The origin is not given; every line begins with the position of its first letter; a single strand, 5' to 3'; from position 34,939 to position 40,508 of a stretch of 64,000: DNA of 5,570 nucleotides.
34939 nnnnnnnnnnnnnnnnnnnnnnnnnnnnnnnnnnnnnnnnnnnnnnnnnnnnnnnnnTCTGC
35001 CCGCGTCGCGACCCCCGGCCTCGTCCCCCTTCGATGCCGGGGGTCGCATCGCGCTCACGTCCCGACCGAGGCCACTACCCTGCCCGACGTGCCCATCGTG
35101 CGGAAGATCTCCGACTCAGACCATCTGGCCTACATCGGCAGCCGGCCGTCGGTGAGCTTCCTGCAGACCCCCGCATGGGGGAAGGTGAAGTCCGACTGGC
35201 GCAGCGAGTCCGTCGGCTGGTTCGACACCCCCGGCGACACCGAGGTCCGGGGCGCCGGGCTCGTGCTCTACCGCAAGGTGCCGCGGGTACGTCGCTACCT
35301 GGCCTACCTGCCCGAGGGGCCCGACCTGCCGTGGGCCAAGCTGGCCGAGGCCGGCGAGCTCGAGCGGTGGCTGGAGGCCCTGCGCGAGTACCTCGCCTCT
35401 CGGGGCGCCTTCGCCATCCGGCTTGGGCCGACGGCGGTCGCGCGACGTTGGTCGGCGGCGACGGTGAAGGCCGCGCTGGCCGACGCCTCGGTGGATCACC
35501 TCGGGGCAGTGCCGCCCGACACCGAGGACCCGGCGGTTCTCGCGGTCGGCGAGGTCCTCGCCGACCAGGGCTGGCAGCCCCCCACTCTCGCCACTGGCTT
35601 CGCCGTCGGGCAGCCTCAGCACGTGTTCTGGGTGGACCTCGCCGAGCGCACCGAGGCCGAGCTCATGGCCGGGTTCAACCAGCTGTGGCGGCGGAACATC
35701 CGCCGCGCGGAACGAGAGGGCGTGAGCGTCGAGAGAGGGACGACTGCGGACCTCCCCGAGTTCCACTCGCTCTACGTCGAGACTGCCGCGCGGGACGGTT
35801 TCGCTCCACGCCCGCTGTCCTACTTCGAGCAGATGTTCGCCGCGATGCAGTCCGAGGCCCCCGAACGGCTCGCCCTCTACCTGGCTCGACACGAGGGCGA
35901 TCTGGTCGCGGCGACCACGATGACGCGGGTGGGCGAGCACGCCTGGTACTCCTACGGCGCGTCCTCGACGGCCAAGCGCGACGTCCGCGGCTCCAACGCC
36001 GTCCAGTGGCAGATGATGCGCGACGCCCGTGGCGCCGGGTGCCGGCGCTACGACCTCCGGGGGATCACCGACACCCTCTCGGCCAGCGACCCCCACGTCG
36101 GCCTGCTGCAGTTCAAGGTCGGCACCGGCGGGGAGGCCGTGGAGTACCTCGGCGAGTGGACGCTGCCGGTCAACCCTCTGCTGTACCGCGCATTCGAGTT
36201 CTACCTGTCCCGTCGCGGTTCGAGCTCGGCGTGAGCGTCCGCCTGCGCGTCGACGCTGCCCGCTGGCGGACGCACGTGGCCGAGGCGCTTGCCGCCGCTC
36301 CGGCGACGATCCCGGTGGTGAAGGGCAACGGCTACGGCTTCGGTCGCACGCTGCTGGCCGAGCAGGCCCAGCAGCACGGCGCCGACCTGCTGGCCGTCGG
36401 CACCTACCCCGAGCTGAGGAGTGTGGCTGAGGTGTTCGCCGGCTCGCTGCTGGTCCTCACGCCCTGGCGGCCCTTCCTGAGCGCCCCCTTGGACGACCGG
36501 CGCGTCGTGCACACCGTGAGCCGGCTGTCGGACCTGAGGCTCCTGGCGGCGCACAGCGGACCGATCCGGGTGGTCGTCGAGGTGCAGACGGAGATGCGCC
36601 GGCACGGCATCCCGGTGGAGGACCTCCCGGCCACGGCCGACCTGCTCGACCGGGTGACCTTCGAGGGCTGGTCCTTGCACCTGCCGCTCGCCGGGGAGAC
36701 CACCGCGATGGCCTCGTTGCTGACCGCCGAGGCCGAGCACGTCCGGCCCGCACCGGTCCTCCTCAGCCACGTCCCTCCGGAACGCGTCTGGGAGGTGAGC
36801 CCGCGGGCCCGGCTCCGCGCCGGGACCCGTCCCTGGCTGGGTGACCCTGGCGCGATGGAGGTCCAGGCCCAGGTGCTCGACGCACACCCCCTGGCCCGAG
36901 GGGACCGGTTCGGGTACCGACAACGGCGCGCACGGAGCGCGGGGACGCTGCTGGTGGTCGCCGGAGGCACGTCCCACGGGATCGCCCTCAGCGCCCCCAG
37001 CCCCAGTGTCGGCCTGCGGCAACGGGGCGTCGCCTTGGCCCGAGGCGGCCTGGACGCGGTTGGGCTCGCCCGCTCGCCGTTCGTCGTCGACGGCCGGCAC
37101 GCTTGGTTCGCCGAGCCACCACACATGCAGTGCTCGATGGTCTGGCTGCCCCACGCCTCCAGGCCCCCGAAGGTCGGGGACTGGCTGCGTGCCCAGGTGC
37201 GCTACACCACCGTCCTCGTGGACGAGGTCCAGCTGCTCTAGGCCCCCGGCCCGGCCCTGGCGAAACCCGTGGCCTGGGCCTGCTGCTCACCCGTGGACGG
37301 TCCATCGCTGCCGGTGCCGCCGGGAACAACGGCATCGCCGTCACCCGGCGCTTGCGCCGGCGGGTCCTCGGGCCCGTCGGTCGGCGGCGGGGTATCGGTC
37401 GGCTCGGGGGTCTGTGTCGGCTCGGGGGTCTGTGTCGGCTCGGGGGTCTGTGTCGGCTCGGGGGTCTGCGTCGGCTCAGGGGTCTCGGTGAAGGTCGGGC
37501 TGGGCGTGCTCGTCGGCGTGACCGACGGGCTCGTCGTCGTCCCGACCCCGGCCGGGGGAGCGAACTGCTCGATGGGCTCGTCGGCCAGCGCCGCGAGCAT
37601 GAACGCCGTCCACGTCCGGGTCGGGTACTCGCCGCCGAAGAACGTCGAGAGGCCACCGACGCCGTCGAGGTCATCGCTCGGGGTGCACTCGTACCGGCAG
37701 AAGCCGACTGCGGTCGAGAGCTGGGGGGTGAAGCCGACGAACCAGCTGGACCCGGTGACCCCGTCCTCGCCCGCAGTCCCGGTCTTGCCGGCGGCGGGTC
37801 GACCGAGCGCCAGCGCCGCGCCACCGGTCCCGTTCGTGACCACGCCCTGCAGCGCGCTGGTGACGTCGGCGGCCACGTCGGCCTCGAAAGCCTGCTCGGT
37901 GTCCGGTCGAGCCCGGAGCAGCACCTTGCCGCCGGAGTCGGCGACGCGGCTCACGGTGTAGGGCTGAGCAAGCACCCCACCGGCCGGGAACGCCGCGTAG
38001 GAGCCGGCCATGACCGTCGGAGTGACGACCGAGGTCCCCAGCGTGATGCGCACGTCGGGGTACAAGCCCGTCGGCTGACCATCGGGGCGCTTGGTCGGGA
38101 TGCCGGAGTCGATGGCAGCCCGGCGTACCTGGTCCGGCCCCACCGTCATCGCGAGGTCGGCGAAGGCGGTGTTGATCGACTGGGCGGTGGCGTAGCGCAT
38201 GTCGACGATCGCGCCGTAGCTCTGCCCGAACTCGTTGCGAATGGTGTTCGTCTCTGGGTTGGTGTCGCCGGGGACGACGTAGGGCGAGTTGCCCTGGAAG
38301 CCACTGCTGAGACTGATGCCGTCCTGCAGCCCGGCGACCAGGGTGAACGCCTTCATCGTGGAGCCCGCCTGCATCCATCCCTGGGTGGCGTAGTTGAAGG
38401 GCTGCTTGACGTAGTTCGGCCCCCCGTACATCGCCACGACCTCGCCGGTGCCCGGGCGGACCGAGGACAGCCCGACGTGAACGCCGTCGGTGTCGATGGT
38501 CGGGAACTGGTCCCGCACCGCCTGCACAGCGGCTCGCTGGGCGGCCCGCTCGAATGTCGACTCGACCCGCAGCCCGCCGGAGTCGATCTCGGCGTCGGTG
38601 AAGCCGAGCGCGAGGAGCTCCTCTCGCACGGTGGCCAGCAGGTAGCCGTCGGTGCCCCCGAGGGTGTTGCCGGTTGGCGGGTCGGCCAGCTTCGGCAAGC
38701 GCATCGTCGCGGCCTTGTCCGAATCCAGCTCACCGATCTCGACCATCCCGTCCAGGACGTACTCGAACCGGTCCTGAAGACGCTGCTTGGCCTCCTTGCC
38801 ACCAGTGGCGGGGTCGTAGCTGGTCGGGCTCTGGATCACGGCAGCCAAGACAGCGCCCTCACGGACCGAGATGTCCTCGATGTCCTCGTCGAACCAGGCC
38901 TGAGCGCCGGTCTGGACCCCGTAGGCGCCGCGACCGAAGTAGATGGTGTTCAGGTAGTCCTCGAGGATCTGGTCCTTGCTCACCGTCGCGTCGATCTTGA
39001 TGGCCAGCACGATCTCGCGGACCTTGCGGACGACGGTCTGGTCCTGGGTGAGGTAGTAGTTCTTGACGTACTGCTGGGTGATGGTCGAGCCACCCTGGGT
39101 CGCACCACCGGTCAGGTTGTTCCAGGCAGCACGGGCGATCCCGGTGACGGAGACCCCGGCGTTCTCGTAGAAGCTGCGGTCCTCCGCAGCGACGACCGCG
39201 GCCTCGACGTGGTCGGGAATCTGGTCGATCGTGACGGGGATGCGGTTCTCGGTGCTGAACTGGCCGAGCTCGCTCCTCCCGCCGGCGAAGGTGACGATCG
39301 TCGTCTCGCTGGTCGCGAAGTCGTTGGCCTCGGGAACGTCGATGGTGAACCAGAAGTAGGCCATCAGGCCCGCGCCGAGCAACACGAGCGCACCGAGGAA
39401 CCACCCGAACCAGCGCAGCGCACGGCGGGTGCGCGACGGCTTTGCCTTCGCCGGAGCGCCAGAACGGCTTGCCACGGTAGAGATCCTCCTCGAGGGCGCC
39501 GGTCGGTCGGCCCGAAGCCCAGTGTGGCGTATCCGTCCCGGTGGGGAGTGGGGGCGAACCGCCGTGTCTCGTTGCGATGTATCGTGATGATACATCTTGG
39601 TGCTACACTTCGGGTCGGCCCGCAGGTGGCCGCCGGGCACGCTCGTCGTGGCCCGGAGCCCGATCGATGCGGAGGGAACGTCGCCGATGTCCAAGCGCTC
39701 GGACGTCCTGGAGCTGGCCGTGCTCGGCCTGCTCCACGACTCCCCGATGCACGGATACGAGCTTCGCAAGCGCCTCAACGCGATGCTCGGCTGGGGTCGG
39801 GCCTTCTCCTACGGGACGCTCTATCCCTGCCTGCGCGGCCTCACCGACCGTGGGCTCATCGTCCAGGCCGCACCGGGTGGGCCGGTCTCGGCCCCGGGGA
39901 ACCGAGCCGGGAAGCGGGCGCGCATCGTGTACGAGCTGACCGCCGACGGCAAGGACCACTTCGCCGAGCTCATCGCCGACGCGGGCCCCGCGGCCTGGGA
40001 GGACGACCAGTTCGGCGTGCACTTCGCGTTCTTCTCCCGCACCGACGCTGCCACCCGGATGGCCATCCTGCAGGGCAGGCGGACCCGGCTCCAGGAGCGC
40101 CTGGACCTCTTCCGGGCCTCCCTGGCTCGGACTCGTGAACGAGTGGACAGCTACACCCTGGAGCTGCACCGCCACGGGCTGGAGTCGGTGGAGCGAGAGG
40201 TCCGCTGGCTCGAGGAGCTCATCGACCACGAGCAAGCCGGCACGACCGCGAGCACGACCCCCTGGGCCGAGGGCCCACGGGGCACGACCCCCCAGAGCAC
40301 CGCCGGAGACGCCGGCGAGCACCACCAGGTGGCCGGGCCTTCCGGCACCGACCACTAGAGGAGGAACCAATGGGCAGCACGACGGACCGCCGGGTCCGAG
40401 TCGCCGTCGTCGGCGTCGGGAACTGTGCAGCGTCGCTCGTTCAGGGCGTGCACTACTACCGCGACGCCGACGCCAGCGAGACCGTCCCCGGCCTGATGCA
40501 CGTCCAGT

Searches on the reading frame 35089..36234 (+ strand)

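Call 19: search_protein_families(library=pfam, proteins=[window:35089-36234:+], max_evalue=0.001)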
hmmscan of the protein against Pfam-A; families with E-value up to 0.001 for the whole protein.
window:35089-36234:+ (381 aa): 2 families
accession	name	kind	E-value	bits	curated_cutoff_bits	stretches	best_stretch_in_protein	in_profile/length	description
PF02388.22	FemAB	-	2.1e-47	162.3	24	2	7-255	1-229/406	FemAB family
PF13480.13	Acetyltransf_6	-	6.6e-14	52.7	22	1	201-324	8-135/143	Acetyltransferase (GNAT) domain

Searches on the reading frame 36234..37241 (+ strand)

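Call 21: search_protein_families(library=pfam, proteins=[window:36234-37241:+], max_evalue=0.001)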
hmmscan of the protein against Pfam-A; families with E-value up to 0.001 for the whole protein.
window:36234-37241:+ (335 aa): 1 family
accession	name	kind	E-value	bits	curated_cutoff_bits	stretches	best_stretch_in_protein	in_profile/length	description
PF01168.26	Ala_racemase_N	-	7.7e-20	72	24.1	1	10-157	7-163/220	Alanine racemase, N-terminal domain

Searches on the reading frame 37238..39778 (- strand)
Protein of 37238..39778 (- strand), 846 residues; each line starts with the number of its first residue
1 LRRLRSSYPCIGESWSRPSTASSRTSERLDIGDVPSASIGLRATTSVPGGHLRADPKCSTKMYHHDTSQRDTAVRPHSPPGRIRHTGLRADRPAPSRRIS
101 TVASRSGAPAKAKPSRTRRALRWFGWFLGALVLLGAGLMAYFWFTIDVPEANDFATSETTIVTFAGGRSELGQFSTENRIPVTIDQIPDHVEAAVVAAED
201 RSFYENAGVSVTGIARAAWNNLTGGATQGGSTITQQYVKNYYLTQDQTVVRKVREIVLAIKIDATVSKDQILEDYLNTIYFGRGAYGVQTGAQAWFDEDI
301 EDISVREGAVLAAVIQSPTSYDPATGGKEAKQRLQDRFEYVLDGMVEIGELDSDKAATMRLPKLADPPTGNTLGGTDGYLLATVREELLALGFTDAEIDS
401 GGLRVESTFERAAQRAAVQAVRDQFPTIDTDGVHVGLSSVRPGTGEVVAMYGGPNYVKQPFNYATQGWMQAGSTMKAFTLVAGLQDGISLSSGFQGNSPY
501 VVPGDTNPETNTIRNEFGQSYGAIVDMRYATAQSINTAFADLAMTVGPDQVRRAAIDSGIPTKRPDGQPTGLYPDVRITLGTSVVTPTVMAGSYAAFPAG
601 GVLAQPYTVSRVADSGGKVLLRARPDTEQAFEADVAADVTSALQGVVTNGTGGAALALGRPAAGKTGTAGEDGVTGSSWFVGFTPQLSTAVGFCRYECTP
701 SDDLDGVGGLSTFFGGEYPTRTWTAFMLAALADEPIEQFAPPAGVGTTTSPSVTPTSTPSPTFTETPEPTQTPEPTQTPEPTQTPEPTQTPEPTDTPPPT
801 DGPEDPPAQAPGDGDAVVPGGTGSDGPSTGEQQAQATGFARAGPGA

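Call 19: search_protein_families(library=pfam, proteins=[window:37238-39778:-], max_evalue=0.001)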
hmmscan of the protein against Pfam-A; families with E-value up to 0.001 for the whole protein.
window:37238-39778:- (846 aa): 2 families
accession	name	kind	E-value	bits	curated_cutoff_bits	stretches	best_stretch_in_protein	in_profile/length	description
PF00912.28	Transgly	-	1.4e-62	210.8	27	1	171-345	5-177/178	Transglycosylase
PF00905.27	Transpeptidase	-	7.7e-29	101.3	22.1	1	442-686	8-267/299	Penicillin binding protein transpeptidase domain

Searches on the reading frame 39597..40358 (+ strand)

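Call 19: search_protein_families(library=pfam, proteins=[window:39597-40358:+], max_evalue=0.001)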
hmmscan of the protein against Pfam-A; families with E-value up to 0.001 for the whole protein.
window:39597-40358:+ (253 aa): 1 family
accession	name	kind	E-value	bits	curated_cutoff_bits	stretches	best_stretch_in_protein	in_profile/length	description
PF03551.20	PadR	-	2.3e-13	50.4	27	1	42-123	1-74/75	Transcriptional regulator PadR-like family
